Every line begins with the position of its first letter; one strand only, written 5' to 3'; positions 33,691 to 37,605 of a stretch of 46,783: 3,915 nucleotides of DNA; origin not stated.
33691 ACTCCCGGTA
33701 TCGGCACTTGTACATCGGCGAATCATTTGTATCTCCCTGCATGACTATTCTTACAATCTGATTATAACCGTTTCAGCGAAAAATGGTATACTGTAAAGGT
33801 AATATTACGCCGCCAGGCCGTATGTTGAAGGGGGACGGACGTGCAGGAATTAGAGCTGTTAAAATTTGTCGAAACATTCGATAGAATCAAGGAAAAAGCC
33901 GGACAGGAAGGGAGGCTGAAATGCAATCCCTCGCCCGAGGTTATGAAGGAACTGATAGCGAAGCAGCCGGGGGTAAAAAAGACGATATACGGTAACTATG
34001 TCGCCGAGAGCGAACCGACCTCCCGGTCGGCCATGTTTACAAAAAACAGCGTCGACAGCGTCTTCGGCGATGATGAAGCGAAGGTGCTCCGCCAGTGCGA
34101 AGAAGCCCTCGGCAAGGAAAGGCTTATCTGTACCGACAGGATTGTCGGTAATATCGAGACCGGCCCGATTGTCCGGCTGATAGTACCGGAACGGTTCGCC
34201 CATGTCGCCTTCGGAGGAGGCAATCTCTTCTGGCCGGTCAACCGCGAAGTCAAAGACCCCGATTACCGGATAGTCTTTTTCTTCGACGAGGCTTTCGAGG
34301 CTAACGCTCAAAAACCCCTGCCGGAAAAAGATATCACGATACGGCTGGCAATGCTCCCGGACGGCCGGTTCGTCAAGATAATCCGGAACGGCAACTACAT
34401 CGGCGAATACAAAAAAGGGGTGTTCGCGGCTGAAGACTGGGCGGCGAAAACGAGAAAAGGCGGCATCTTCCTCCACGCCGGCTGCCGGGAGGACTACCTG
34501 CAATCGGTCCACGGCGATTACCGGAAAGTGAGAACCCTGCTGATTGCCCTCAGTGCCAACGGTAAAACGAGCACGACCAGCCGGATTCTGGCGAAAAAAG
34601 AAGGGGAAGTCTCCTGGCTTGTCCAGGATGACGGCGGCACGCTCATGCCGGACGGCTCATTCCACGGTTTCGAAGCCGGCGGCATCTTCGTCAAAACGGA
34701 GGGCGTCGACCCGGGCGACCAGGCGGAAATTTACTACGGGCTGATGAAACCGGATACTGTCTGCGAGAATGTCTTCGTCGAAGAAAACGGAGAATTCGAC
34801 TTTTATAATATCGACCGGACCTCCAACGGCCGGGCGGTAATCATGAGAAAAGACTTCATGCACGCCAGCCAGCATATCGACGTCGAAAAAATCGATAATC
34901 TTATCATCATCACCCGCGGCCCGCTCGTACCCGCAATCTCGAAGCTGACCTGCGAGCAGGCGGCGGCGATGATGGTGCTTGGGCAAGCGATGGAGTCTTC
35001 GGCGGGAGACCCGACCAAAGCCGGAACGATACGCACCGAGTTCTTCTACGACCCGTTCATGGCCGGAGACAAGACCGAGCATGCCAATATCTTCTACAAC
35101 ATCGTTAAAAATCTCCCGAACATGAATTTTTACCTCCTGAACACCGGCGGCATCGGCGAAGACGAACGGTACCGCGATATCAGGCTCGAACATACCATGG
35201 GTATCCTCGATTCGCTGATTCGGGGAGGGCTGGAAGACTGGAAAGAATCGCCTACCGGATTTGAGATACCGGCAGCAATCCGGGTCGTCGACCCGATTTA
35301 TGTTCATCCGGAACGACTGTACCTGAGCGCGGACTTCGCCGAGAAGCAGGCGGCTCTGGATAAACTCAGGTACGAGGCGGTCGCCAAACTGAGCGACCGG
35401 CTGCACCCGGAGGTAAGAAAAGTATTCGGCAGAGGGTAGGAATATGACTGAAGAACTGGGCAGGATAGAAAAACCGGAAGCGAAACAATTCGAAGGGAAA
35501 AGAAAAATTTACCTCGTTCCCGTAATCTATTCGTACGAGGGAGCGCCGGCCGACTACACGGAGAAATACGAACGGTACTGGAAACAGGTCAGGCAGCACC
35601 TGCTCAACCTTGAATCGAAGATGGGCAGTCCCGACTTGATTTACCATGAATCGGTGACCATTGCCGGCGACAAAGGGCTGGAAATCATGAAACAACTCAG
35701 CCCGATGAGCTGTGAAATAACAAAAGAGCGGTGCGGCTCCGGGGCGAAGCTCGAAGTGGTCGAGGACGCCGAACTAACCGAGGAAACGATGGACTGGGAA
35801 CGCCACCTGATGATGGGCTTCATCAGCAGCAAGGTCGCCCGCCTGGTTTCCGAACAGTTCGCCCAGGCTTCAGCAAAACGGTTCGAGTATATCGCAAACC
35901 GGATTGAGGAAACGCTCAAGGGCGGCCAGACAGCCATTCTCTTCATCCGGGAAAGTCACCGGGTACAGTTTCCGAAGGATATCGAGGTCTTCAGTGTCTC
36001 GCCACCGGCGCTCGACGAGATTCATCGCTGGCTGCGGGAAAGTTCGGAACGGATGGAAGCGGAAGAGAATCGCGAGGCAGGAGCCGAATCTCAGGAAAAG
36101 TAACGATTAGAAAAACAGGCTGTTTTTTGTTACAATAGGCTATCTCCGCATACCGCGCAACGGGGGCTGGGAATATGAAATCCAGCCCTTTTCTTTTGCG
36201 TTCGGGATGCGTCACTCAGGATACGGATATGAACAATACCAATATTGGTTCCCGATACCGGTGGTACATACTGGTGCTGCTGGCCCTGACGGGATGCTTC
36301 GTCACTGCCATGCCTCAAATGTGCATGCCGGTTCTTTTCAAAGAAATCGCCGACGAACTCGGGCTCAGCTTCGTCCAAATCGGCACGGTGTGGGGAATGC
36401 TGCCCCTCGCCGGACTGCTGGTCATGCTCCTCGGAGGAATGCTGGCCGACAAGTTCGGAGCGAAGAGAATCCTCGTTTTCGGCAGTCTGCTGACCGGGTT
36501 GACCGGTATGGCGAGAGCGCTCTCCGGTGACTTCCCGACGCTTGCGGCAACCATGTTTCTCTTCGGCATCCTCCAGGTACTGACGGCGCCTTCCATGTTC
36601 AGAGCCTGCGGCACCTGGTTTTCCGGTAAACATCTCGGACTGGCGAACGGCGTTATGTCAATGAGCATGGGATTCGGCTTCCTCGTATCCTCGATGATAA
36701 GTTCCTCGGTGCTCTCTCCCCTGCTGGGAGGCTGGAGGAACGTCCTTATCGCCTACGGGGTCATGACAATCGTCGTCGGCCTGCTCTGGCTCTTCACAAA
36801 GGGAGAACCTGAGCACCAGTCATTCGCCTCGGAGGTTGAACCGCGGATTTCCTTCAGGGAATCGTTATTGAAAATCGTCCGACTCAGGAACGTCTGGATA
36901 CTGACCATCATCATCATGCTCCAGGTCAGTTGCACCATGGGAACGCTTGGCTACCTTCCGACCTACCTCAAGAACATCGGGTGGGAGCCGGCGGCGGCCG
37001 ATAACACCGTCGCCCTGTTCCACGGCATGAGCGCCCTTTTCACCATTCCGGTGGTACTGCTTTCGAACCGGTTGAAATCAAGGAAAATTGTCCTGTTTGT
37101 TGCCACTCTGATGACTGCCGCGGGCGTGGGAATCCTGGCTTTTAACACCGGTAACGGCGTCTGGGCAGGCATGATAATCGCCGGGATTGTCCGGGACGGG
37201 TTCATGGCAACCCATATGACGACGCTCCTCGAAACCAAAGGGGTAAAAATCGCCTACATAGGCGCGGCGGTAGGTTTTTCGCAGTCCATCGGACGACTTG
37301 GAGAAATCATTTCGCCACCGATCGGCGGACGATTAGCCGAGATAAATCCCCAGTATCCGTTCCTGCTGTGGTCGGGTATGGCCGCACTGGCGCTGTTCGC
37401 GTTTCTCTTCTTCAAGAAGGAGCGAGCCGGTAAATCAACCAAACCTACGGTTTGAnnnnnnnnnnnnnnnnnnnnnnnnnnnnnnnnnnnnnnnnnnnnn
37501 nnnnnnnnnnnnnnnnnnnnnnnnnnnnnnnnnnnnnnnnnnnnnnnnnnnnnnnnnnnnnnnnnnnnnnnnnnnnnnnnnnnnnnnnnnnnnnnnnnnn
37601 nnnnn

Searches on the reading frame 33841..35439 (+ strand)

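Call 7: search_protein_families(library=pfam, proteins=[window:33841-35439:+], max_evalue=0.001)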
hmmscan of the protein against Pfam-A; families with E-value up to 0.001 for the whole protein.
window:33841-35439:+ (532 aa): 1 family
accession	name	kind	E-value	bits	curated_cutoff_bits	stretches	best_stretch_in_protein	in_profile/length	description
PF01293.25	PEPCK_ATP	-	8.4e-37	127.4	26.5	1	80-484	72-463/465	Phosphoenolpyruvate carboxykinase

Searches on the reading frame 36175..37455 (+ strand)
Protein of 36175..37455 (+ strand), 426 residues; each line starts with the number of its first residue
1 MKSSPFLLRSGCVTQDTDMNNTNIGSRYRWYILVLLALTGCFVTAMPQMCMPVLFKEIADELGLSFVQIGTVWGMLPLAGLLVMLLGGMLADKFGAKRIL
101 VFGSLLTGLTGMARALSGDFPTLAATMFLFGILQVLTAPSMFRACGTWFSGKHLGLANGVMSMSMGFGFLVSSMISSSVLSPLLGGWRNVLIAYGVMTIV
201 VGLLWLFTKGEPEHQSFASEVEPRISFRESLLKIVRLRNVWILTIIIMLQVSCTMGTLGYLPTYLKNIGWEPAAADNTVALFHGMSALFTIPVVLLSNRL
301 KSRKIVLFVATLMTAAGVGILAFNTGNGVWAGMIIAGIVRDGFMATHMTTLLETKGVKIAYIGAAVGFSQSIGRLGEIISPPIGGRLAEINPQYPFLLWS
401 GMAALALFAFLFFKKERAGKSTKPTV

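Call 7: search_protein_families(library=pfam, proteins=[window:36175-37455:+], max_evalue=0.001)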
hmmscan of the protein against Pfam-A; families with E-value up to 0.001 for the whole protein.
window:36175-37455:+ (426 aa): 1 family
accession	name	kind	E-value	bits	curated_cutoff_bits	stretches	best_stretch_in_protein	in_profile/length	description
PF07690.21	MFS_1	-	1.7e-45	155.9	33.4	2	39-352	3-319/347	Major Facilitator Superfamily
